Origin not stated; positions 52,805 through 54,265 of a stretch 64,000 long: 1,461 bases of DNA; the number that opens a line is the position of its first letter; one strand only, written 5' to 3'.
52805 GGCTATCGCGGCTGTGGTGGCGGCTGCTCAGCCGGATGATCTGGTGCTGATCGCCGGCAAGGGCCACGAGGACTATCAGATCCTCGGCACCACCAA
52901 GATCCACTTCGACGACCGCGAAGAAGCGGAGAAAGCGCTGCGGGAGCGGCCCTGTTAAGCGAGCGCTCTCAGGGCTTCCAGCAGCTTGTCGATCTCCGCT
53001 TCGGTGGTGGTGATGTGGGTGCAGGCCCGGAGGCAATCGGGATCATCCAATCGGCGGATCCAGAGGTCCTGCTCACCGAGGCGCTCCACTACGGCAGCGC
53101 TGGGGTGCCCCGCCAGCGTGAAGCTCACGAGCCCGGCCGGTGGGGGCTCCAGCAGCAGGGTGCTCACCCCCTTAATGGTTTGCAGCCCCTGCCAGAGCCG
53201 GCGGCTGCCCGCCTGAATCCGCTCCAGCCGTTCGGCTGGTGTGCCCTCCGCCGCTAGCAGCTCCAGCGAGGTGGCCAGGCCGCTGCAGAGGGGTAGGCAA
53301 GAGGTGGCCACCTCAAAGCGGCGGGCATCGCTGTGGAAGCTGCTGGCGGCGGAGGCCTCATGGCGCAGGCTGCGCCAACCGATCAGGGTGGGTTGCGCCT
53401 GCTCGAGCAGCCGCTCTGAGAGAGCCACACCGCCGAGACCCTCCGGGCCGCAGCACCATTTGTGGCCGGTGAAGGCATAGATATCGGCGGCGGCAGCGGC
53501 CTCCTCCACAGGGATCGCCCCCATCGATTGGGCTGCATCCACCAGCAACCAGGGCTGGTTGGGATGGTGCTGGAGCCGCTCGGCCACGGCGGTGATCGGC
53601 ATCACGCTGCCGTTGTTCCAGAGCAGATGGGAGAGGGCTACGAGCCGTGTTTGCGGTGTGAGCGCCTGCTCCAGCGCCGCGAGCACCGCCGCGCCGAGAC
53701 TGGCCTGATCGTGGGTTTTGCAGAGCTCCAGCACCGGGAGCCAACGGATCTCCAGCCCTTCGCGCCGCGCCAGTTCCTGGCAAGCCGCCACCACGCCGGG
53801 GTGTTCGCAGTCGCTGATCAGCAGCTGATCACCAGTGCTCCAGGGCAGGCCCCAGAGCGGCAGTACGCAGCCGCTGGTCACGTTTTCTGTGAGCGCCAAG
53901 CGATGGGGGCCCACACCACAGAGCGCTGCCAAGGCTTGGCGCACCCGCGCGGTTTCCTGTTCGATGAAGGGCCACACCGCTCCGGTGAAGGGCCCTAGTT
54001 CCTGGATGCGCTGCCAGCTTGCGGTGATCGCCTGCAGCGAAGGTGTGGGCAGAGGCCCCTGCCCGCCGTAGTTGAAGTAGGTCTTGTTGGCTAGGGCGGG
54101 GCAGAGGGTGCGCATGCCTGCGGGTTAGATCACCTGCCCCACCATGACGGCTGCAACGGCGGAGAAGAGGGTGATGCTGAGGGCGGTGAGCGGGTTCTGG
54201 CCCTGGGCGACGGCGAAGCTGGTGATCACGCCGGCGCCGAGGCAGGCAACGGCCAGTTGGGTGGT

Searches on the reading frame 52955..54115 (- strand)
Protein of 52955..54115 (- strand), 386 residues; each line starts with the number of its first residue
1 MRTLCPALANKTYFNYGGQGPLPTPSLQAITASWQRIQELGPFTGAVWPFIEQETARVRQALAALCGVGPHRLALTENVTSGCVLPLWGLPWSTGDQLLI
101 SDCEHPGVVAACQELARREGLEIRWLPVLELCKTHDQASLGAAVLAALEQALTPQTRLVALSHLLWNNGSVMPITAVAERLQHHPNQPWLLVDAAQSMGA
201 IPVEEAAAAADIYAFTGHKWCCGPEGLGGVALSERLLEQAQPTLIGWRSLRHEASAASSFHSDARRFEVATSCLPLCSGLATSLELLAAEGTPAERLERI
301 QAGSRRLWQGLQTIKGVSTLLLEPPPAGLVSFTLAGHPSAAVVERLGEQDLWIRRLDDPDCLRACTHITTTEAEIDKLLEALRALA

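Call 44: find_encoding_contigs(protein=window:52955-54115:-, flank=10000, max_places=1)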
Protein window:52955-54115:- (386 aa): 3 contigs read that carry it; 1 place shown.
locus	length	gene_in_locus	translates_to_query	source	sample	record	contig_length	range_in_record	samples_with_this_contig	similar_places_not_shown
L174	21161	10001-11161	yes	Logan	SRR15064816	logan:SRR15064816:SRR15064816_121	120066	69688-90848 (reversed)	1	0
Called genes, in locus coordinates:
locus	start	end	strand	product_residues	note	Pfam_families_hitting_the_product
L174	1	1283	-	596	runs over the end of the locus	-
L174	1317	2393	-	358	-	PF20706:GT4-conflict (weak), PF00534:Glycos_transf_1, PF13692:Glyco_trans_1_4, PF13524:Glyco_trans_1_2 (weak)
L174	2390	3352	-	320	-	PF00892:EamA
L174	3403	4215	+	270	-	PF25145:NfeD1b_N (weak), PF01343:Peptidase_S49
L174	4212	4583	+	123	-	PF07736:CM_1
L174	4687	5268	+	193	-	PF10989:DUF2808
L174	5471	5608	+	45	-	PF00468:Ribosomal_L34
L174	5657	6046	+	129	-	PF00825:Ribonuclease_P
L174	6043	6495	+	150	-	PF03703:bPH_2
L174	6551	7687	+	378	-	PF02096:60KD_IMP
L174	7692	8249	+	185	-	PF02620:YceD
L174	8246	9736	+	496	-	PF00004:AAA, PF17862:AAA_lid_3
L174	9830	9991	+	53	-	-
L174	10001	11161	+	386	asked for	PF00266:Aminotran_5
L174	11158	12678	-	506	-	PF01225:Mur_ligase, PF08245:Mur_ligase_M, PF02875:Mur_ligase_C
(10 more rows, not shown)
